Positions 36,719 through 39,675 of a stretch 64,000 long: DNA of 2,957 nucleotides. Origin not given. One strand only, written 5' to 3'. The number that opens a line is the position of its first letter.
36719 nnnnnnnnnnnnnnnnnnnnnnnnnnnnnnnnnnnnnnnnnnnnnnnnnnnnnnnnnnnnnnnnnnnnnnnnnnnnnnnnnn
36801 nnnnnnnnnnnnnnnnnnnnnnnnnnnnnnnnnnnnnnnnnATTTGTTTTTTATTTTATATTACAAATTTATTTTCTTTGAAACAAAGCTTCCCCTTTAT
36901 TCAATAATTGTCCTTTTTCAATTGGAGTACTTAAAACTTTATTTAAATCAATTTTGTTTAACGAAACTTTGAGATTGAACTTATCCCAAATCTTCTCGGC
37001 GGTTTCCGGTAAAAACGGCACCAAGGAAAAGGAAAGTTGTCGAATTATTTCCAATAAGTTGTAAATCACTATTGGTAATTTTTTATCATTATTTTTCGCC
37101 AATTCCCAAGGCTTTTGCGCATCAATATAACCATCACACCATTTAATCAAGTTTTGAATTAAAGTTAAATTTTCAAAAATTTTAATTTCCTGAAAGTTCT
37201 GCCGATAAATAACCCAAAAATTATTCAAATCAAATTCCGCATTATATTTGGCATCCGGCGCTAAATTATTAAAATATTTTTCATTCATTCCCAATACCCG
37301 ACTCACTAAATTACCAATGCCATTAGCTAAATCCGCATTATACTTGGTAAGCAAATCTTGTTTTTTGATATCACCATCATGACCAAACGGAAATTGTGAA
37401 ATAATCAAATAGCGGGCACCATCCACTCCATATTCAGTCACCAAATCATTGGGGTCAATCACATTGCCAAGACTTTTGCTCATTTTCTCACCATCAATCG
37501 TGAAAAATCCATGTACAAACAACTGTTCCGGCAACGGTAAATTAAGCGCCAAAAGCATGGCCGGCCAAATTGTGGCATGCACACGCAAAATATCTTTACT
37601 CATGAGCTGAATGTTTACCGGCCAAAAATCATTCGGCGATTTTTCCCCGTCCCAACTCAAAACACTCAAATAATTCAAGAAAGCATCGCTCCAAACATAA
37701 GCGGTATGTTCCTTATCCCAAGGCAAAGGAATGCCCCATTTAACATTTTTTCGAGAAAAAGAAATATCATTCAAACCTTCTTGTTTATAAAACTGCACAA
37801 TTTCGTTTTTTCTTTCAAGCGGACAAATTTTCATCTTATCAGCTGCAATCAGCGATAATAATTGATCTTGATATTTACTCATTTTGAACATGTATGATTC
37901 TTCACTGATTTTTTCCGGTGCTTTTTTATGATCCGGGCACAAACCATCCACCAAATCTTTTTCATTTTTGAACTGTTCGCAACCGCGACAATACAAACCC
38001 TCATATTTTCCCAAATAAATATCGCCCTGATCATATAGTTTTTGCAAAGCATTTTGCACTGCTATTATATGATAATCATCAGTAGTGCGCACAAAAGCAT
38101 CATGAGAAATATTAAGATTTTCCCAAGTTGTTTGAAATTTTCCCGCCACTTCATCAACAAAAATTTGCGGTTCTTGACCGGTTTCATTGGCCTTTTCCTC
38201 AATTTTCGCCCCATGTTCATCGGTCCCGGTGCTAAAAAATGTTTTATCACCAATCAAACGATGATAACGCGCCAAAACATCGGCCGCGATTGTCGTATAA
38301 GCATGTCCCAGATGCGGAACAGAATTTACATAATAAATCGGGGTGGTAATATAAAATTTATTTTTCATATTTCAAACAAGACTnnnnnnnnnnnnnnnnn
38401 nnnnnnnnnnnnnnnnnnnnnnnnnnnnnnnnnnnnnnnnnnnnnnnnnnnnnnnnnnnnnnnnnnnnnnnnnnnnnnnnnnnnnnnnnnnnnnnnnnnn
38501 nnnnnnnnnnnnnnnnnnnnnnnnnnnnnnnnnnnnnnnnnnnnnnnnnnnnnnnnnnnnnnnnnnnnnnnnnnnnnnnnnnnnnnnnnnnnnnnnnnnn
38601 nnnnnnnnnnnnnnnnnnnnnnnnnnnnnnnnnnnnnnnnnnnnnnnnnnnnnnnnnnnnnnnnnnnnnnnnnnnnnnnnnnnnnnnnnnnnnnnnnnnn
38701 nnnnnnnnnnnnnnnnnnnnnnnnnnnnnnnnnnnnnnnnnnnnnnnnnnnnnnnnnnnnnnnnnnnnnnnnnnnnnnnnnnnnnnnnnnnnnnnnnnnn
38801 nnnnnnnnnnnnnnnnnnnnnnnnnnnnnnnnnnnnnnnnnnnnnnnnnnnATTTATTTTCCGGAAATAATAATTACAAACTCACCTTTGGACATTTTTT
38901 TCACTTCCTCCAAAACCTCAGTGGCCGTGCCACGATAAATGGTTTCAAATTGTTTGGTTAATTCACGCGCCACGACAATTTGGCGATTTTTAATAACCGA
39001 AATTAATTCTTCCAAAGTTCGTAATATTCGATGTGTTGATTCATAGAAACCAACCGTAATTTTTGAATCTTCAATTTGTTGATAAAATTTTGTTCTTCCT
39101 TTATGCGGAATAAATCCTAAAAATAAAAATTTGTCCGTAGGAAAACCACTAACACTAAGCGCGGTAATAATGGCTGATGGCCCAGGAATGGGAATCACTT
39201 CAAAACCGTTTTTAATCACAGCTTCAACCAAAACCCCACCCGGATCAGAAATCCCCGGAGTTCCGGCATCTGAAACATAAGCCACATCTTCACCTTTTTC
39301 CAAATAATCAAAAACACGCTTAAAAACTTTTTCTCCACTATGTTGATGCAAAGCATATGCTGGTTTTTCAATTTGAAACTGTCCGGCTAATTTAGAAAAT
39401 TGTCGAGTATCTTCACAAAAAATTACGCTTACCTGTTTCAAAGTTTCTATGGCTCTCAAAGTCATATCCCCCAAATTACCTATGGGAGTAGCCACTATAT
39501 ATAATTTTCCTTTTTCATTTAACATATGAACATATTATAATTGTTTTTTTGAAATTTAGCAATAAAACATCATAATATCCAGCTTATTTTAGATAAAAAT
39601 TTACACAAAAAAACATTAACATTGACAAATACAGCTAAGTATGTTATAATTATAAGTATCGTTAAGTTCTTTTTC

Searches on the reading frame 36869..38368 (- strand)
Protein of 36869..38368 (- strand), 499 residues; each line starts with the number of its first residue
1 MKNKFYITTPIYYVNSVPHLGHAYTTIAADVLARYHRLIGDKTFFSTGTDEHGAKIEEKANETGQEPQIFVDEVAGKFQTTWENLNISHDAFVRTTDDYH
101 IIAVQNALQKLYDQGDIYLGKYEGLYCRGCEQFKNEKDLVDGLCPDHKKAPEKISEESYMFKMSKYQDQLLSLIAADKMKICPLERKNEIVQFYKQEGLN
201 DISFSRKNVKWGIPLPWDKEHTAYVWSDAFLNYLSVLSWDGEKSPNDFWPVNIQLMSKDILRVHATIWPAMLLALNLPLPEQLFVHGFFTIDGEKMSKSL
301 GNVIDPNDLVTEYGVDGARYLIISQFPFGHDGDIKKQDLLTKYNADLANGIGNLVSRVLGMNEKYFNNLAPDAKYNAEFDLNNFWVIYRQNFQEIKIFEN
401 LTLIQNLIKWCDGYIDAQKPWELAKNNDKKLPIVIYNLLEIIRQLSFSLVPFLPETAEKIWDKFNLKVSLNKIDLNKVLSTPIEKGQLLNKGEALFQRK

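Call 10: search_protein_families(library=pfam, proteins=[window:36869-38368:-])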
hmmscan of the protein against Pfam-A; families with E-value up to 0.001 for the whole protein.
window:36869-38368:- (499 aa): 5 families
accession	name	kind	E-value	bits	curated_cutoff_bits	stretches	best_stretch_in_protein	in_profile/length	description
PF09334.17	tRNA-synt_1g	-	2.4e-97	326.6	20.1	2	149-359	174-391/391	tRNA synthetases class I (M)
PF00133.28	tRNA-synt_1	-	5e-28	98.4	22.7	2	2-217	22-246/414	tRNA synthetases class I (I, L, M and V)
PF01406.26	tRNA-synt_1e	-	3.3e-15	56.7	27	2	14-122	19-126/301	tRNA synthetases class I (C) catalytic domain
PF08264.19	Anticodon_1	-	2.1e-05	24.9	25.1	1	388-467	15-96/148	Anticodon-binding domain of tRNA ligase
PF19303.5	Anticodon_3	-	5.2e-05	23.6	23.5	1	387-497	24-133/152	Anticodon binding domain of methionyl tRNA ligase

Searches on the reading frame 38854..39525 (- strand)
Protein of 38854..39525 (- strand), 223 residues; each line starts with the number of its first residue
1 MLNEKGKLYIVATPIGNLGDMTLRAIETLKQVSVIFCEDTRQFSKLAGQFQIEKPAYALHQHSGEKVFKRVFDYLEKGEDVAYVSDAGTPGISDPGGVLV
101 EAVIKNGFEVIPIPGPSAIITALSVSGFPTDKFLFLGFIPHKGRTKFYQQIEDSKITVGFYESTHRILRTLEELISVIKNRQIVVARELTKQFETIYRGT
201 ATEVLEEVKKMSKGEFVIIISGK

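Call 10: search_protein_families(library=pfam, proteins=[window:38854-39525:-])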
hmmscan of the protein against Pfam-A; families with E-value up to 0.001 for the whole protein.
window:38854-39525:- (223 aa): 1 family
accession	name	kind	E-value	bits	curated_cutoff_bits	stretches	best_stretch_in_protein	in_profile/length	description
PF00590.25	TP_methylase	-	8.5e-35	121.1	27.8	1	7-204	1-211/212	Tetrapyrrole (Corrin/Porphyrin) Methylases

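Call 11: find_encoding_contigs(protein=window:38854-39525:-, flank=3000, max_places=10)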
Protein window:38854-39525:- (223 aa): no gene with exactly this product is on record in the collection.

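Call 13: find_homologous_proteins(query=window:38854-39525:-, max_evalue=1e-20)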
Query window:38854-39525:- (223 aa): 8000 proteins with E <= 1e-20 among 8000 candidates; the best 120 are listed.
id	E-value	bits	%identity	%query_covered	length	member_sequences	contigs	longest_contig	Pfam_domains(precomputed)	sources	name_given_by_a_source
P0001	2.3e-140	483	100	100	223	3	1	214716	PF00590.26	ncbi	-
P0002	6.1e-106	370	75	100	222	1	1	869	PF00590.26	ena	-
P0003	4.2e-88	312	66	98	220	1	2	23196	PF00590.26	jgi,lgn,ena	-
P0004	9.7e-85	301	61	99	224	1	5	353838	PF00590.26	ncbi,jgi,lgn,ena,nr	ncbi:TPA: 16S rRNA (cytidine(1402)-2'-O)-methyltransferase [Candidatus Falkowbacteria bacterium]|nr:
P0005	1.3e-84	301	60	99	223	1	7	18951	PF00590.26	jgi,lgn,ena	-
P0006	7.8e-84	298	65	97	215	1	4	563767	PF00590.26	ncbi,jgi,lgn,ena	-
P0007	6.0e-83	295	63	97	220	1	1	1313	PF00590.26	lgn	-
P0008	2.5e-82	293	62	100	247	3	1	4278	PF00590.26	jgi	-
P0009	7.7e-82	292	61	99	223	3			PF00590.26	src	-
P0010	3.2e-80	286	62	97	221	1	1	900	PF00590.26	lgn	-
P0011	5.5e-79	282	64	97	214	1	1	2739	PF00590.26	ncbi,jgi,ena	-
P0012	7.4e-79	282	58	99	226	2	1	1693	PF00590.26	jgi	jgi:16S rRNA (cytidine1402-2'-O)-methyltransferase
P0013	1.0e-78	281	59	97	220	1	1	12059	PF00590.26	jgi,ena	-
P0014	1.8e-78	281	63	97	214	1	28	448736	PF00590.26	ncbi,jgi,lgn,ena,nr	ncbi:16S rRNA (cytidine(1402)-2'-O)-methyltransferase [Candidatus Falkowbacteria bacterium]|jgi:16S 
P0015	3.0e-78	280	61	96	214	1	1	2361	PF00590.26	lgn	-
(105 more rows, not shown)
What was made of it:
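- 38854..39525 (-): Context: rsmI (16S rRNA C1402 2'-O-methyltransferase), transcribed divergently. calls 10, 13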

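Call 14: find_encoding_contigs(protein=P0001, flank=4000, max_places=3)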
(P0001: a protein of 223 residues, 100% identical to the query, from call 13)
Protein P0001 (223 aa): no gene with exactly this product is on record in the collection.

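Call 15: find_encoding_contigs(protein=P0003, flank=4000, max_places=3)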
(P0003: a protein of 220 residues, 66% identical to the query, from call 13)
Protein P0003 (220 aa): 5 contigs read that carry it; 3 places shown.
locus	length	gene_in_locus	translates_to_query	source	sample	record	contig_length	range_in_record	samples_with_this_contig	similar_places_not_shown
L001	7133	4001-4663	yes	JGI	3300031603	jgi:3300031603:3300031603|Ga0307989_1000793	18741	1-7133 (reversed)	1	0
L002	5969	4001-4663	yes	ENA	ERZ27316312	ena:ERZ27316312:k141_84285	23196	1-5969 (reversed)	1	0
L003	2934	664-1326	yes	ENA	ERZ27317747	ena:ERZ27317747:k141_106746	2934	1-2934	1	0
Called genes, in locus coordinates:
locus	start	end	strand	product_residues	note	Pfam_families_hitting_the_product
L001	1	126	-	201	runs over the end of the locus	PF01725:Ham1p_like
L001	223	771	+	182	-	-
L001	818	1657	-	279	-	PF01555:N6_N4_Mtase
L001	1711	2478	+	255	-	-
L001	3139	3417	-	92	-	-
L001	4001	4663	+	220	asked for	PF00590:TP_methylase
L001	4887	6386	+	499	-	PF00133:tRNA-synt_1, PF01406:tRNA-synt_1e, PF09334:tRNA-synt_1g, PF00133:tRNA-synt_1, PF08264:Anticodon_1 (weak), PF19303:Anticodon_3 (weak)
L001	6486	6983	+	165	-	PF02674:Colicin_V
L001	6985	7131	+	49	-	?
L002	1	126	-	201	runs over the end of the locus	PF01725:Ham1p_like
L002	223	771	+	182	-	-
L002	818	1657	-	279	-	PF01555:N6_N4_Mtase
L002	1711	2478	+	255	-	-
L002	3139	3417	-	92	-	-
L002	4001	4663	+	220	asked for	PF00590:TP_methylase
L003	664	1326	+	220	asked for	PF00590:TP_methylase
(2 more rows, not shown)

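Call 16: find_encoding_contigs(protein=P0006, flank=4000, max_places=3)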
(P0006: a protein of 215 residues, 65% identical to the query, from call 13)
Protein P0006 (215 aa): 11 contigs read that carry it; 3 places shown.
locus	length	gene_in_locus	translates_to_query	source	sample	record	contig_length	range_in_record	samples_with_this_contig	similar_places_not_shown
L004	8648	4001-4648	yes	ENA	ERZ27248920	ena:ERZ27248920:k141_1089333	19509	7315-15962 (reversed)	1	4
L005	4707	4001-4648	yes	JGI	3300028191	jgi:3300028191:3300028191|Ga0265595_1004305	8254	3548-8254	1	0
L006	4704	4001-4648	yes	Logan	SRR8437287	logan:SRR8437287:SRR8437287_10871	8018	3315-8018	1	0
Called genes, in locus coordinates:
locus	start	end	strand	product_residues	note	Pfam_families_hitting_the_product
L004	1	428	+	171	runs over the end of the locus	-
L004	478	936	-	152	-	-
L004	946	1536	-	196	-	PF01725:Ham1p_like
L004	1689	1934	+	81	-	-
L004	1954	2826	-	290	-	PF01170:UPF0020 (faint), PF01555:N6_N4_Mtase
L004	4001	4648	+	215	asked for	PF00590:TP_methylase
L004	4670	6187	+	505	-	PF00133:tRNA-synt_1, PF01406:tRNA-synt_1e, PF09334:tRNA-synt_1g, PF00133:tRNA-synt_1, PF19303:Anticodon_3 (weak), PF08264:Anticodon_1 (weak)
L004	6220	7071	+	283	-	PF01026:TatD_DNase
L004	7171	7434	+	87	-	PF09527:ATPase_gene1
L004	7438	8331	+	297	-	PF00119:ATP-synt_A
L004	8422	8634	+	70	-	PF00137:ATP-synt_C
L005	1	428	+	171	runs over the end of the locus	-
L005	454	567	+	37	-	-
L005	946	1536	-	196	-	PF01725:Ham1p_like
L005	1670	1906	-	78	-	-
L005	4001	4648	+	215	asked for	PF00590:TP_methylase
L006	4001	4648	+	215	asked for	PF00590:TP_methylase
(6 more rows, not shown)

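Call 17: find_encoding_contigs(protein=P0004, flank=4000, max_places=3)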
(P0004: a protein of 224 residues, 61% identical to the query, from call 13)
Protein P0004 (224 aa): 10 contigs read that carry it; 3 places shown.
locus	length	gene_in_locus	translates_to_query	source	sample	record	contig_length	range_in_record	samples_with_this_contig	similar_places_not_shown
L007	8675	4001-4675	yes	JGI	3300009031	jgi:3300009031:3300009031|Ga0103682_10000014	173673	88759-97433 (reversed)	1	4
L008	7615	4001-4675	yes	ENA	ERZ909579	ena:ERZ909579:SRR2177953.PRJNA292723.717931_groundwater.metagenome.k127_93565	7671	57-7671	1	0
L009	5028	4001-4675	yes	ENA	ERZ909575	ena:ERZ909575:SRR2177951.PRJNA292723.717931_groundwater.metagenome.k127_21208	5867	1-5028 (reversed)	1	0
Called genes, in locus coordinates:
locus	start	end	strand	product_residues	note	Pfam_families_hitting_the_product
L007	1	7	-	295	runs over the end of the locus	PF01555:N6_N4_Mtase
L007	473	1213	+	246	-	-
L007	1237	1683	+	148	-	-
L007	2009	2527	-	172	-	-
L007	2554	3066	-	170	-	-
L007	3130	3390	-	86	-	-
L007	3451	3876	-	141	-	-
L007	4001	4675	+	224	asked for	PF00590:TP_methylase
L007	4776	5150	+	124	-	PF13366:PDDEXK_3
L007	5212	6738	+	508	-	PF00133:tRNA-synt_1, PF01406:tRNA-synt_1e (faint), PF09334:tRNA-synt_1g, PF00133:tRNA-synt_1, PF08264:Anticodon_1 (weak), PF19303:Anticodon_3 (weak)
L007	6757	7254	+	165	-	PF02674:Colicin_V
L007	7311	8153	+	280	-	PF01026:TatD_DNase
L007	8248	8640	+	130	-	-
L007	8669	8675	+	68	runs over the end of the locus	-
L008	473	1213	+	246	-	-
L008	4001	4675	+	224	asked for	PF00590:TP_methylase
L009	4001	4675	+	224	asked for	PF00590:TP_methylase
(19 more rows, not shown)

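Call 28: find_related_loci(query=window:38854-39525:-, collection=genome_contigs, flank=4000)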
Query window:38854-39525:- (223 aa) in genome_contigs; peptide patterns used: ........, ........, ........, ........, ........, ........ (x = any residue, [..] = any of these).
303 stretches matched a pattern; 79 encode a relative of the query (tblastn E <= 1e-3); 79 distinct loci.
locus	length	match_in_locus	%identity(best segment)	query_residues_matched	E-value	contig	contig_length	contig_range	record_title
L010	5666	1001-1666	60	4-223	5e-90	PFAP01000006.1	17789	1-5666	MAG: Candidatus Falkowbacteria bacterium CG10_big_fil_rev_8_21_14_0_10_39_11 CG10_8_21_14_0.10_scaffold_7974_c, whole ge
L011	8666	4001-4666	62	4-223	2e-89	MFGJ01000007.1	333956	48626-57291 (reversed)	MAG: Candidatus Falkowbacteria bacterium RIFOXYC2_FULL_36_12 rifoxyc2_full_scaffold_76, whole genome shotgun sequence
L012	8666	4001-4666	61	4-223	7e-85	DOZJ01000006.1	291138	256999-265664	MAG TPA_asm: Candidatus Falkowbacteria bacterium isolate UBA11705 contig_1677, whole genome shotgun sequence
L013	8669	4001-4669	58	6-223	4e-82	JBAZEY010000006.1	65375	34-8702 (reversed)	MAG: Patescibacteria group bacterium isolate SO_2017_LW3_137 NODE_877_length_65375_cov_6.315458_LW162_2017, whole genome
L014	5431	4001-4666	58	4-223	8e-81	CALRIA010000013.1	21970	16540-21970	MAG: Candidatus Magasanikbacteria bacterium isolate MaH-04nov19-74 genome assembly, contig: MaH-04nov19-C5937, whole gen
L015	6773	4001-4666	58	4-223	5e-80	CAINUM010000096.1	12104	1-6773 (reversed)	MAG: Candidatus Magasanikbacteria bacterium isolate Kiruna_bin-08293 genome assembly, contig: bin-08293:096/107, whole g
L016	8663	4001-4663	59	8-223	3e-79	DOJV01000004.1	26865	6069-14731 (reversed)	MAG TPA_asm: Candidatus Uhrbacteria bacterium isolate UBA12432 contig_1293, whole genome shotgun sequence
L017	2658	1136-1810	58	1-221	2e-79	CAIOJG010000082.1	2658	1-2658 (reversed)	MAG: Candidatus Magasanikbacteria bacterium isolate AM_bin-3693 genome assembly, contig: bin-3693:082/190, whole genome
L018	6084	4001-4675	55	6-221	1e-77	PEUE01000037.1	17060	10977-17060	MAG: Candidatus Portnoybacteria bacterium CG02_land_8_20_14_3_00_45_8 CG02_land_8_20_14_3.00_150_scaffold_1405_c, whole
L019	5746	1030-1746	54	6-221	6e-78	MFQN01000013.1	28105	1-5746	MAG: Candidatus Magasanikbacteria bacterium RIFCSPLOWO2_12_FULL_43_12 rifcsplowo2_12_scaffold_2525, whole genome shotgun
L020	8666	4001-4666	57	6-221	7e-78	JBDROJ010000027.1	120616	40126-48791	MAG: bacterium isolate MEGAHIT-group-1.947 k141_5803270, whole genome shotgun sequence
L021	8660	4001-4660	56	6-222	8e-78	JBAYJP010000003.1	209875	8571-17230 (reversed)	MAG: Candidatus Magasanikiibacteriota bacterium isolate SO_2016_GW1_59 scaffold00117_OW334_2016, whole genome shotgun se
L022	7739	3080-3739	57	6-222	3e-77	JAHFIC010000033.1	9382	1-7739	MAG: Candidatus Magasanikiibacteriota bacterium isolate nzgw353 NODE_16063_length_9383_cov_3.364824, whole genome shotgu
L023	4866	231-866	54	7-221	2e-77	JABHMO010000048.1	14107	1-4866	MAG: Candidatus Falkowbacteria bacterium isolate SI037S2_bin7 k141_1374174, whole genome shotgun sequence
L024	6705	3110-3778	59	6-223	3e-77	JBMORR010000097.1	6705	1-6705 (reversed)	MAG: Patescibacteria group bacterium isolate Betzabe_MAG185 MAG185_97, whole genome shotgun sequence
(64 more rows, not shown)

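Call 40: list_cluster_members(proteins=[P0001, P0002])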
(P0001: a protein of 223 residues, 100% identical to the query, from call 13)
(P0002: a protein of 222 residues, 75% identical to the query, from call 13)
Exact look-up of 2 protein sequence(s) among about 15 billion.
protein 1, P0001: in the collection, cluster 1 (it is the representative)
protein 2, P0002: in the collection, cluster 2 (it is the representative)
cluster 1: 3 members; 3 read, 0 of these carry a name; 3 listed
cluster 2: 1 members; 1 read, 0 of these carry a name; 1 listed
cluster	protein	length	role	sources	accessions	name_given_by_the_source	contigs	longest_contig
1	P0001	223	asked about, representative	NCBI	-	-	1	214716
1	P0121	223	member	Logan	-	-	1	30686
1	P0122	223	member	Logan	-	-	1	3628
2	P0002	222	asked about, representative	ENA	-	-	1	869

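Call 41: find_encoding_contigs(protein=P0121, flank=5000, max_places=5)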
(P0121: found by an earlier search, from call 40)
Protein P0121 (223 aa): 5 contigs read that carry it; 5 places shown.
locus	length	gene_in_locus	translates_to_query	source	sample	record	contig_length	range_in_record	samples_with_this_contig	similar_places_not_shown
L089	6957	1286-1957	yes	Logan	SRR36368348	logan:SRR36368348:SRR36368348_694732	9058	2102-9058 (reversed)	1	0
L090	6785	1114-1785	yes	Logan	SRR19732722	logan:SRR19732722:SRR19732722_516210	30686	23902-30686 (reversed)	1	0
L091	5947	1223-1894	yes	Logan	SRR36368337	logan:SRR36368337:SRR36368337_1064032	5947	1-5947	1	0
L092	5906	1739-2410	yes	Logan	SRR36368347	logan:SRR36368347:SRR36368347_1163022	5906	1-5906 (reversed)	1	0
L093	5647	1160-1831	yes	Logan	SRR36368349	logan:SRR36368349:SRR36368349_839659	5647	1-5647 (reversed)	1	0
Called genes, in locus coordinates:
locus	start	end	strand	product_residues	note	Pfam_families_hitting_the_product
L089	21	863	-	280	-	PF01555:N6_N4_Mtase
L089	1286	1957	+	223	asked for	PF00590:TP_methylase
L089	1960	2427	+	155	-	PF00293:NUDIX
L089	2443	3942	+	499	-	PF00133:tRNA-synt_1, PF01406:tRNA-synt_1e (weak), PF09334:tRNA-synt_1g, PF08264:Anticodon_1 (faint), PF09334:tRNA-synt_1g, PF00133:tRNA-synt_1, PF01406:tRNA-synt_1e (weak)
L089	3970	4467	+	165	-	PF02674:Colicin_V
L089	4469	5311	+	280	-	PF01026:TatD_DNase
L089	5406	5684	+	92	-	PF09527:ATPase_gene1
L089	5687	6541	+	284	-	PF00119:ATP-synt_A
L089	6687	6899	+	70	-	PF00137:ATP-synt_C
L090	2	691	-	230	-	?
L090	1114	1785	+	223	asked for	PF00590:TP_methylase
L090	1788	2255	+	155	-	PF00293:NUDIX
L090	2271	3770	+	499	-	PF00133:tRNA-synt_1, PF01406:tRNA-synt_1e (weak), PF09334:tRNA-synt_1g, PF08264:Anticodon_1 (faint), PF09334:tRNA-synt_1g, PF00133:tRNA-synt_1, PF01406:tRNA-synt_1e (weak)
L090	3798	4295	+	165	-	PF02674:Colicin_V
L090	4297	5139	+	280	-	PF01026:TatD_DNase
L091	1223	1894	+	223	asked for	PF00590:TP_methylase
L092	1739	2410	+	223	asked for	PF00590:TP_methylase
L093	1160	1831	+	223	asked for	PF00590:TP_methylase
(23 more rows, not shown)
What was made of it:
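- The neighbours are housekeeping genes in conserved synteny: Ham1, the methyltransferase, rsmI, metG, cvpA, tatD and atp genes (calls 15, 16, 41).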

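Call 42: find_encoding_contigs(protein=P0122, flank=5000, max_places=5)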
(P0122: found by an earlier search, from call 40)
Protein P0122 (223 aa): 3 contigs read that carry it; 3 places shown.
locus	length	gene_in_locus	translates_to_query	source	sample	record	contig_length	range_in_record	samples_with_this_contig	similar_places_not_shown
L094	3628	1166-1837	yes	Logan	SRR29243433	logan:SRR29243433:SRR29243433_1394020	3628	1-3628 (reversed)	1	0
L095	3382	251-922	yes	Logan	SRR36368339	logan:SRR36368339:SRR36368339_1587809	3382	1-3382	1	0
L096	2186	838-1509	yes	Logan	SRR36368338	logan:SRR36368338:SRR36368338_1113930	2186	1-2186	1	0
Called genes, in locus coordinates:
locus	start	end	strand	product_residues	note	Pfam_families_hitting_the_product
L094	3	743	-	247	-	?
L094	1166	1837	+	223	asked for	PF00590:TP_methylase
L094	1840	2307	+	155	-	PF00293:NUDIX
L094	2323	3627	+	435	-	?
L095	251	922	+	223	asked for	PF00590:TP_methylase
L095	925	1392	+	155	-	PF00293:NUDIX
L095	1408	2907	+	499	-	PF00133:tRNA-synt_1, PF01406:tRNA-synt_1e (weak), PF09334:tRNA-synt_1g, PF08264:Anticodon_1 (faint), PF09334:tRNA-synt_1g, PF00133:tRNA-synt_1, PF01406:tRNA-synt_1e (weak)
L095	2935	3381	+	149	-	?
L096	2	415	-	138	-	?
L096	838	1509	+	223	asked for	PF00590:TP_methylase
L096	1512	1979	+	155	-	PF00293:NUDIX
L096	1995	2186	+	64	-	?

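Call 43: find_encoding_contigs(protein=P0002, flank=5000, max_places=5)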
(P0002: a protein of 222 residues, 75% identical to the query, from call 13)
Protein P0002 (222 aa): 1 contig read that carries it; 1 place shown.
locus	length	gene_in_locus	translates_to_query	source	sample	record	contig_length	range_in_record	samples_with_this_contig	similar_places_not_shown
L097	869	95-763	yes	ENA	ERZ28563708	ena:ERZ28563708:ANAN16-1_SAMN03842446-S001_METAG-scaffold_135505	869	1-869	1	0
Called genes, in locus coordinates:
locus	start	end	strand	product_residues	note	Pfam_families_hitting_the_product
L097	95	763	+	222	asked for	PF00590:TP_methylase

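Call 70: search_protein_families(library=pfam, proteins=[L011:2793-3305:-, L001:3139-3417:-, L001:1711-2478:+], max_evalue=0.01)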
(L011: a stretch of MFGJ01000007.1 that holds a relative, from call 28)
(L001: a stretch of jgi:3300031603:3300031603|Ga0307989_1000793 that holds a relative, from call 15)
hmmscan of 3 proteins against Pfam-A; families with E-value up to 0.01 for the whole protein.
L011:2793-3305:- (170 aa): 0 families

L001:3139-3417:- (92 aa): 0 families

L001:1711-2478:+ (255 aa): 0 families

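Call 71: search_protein_families(library=phrogs, proteins=[L011:2793-3305:-, L001:3139-3417:-, L001:1711-2478:+], max_evalue=0.01)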
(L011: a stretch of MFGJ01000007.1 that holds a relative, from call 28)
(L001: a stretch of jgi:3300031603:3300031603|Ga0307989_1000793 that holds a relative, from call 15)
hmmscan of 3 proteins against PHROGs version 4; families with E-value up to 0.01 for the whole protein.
L011:2793-3305:- (170 aa): 0 families

L001:3139-3417:- (92 aa): 0 families

L001:1711-2478:+ (255 aa): 1 family
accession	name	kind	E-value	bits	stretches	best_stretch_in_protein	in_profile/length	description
phrog_1123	-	unknown function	0.0086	16.9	0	165-245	17-91/112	-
